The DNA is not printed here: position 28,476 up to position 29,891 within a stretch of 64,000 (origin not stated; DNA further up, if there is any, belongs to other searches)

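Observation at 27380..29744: Candidate novel system: low-GC gene pair of a tandem-domain dCTP-deaminase-like protein and a GNAT-ASCH fusion, attached to nrdJ and flanked by mobile and TA debris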

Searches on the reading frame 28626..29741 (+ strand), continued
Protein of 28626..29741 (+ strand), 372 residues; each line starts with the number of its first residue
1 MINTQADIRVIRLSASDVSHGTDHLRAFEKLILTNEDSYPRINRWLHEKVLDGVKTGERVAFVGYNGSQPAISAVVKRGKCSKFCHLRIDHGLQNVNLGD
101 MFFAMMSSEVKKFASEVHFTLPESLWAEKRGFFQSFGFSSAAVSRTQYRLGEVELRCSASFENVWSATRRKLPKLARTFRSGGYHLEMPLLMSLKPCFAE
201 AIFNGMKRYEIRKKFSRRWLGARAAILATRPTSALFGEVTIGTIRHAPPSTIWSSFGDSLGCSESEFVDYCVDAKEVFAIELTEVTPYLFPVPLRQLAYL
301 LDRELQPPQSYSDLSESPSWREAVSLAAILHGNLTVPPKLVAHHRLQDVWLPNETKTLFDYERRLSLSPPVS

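Call 118: find_encoding_contigs(protein=P0453, flank=6000, max_places=3)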
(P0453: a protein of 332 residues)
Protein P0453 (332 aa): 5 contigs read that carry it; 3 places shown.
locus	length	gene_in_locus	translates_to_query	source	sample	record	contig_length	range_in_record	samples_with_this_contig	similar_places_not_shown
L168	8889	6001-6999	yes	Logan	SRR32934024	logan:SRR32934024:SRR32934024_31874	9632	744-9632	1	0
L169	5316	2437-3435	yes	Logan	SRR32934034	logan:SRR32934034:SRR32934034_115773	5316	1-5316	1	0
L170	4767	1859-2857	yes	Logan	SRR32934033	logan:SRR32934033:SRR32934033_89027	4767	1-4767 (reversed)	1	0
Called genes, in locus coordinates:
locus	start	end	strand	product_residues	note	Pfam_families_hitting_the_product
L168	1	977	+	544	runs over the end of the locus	PF04138:GtrA_DPMS_TM, PF09992:NAGPA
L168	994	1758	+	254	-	-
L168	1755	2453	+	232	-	PF09359:VTC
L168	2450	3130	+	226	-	PF16316:DUF4956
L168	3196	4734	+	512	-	PF08757:CotH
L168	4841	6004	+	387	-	PF06559:DCD_N, PF22769:DCD, PF22569:DCD_C, PF22769:DCD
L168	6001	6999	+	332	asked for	PF13673:Acetyltransf_10 (faint), PF04266:ASCH (weak)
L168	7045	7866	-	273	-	PF26340:DNA-SBD_ScoMcrA, PF13391:HNH_2 (weak)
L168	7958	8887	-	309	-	?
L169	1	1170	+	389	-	?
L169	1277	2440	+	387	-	PF06559:DCD_N, PF22769:DCD, PF22569:DCD_C, PF22769:DCD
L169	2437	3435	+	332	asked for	PF13673:Acetyltransf_10 (faint), PF04266:ASCH (weak)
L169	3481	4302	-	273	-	PF26340:DNA-SBD_ScoMcrA, PF13391:HNH_2 (weak)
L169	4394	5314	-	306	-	?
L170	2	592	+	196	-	?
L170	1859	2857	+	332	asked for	PF13673:Acetyltransf_10 (faint), PF04266:ASCH (weak)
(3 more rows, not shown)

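Call 119: find_encoding_contigs(protein=P0473, flank=6000, max_places=3)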
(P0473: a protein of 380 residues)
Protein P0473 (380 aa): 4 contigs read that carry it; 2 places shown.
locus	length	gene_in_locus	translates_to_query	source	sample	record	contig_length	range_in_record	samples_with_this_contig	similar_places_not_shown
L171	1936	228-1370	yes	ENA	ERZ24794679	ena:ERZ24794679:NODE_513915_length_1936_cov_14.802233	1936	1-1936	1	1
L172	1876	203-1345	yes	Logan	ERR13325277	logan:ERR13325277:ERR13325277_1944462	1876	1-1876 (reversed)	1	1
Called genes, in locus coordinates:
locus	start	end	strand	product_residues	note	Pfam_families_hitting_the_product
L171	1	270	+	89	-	?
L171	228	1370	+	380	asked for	PF00583:Acetyltransf_1, PF13673:Acetyltransf_10 (weak), PF13508:Acetyltransf_7 (weak), PF08445:FR47 (faint)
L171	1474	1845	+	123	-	PF22569:DCD_C, PF22769:DCD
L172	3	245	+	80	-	?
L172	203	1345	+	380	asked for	PF00583:Acetyltransf_1, PF13673:Acetyltransf_10 (weak), PF13508:Acetyltransf_7 (weak), PF08445:FR47 (faint)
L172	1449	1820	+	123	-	PF22569:DCD_C, PF22769:DCD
